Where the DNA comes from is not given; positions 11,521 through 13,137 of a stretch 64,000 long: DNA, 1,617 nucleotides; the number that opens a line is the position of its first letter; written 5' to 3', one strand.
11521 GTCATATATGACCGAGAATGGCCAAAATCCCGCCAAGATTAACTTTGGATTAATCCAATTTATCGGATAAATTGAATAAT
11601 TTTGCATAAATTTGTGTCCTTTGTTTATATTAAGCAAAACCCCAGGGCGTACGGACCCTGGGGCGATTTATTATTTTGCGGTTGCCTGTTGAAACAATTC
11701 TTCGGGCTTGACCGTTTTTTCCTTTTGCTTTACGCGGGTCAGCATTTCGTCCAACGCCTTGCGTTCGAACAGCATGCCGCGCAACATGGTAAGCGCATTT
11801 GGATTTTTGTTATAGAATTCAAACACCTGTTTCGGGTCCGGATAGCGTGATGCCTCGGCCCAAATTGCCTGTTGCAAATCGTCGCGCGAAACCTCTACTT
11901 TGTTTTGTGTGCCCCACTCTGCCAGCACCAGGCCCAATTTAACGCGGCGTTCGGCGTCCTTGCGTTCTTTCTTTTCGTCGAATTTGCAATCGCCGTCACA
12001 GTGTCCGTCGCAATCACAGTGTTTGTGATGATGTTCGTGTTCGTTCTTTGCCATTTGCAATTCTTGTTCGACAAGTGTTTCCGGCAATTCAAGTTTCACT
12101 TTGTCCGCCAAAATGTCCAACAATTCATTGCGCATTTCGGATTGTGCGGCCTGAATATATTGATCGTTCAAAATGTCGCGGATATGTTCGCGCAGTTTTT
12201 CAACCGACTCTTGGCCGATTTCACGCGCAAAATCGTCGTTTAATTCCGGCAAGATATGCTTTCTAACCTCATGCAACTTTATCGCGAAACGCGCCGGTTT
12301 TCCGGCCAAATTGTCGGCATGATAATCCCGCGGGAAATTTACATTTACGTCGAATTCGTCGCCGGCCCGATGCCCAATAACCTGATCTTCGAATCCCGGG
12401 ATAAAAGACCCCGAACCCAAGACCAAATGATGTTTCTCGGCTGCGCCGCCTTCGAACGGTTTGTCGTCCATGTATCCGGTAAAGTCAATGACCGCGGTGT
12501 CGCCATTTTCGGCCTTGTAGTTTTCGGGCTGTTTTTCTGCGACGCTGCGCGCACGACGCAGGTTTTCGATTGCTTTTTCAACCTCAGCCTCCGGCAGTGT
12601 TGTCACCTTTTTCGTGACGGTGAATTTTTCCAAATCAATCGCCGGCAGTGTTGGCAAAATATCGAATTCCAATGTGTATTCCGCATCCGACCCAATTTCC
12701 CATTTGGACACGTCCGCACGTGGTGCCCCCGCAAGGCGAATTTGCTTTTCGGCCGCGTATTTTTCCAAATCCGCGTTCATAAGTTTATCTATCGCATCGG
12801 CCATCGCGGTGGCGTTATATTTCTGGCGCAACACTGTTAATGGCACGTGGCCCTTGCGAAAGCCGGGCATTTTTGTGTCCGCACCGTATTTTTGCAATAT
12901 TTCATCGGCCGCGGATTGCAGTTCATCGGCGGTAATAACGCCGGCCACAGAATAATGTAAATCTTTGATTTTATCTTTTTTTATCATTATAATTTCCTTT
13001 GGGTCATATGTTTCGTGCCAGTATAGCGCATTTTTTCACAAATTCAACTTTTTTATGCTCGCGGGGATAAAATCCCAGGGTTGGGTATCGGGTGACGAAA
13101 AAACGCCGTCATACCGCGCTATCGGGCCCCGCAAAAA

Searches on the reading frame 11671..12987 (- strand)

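Call 69: search_protein_families(library=pfam, proteins=[window:11671-12987:-], max_evalue=0.00001)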
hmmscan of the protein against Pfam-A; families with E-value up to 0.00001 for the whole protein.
window:11671-12987:- (438 aa): 3 families
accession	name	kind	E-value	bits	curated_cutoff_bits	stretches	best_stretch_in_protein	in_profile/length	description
PF05697.18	Trigger_N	-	2.6e-28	99.5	22.2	1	3-143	4-144/144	Bacterial trigger factor protein (TF)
PF05698.19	Trigger_C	-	1.8e-27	96.8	22.7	1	261-415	1-160/162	Bacterial trigger factor protein (TF) C-terminus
PF00254.34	FKBP_C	-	2.3e-15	57.1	21.1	1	158-238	4-93/94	FKBP-type peptidyl-prolyl cis-trans isomerase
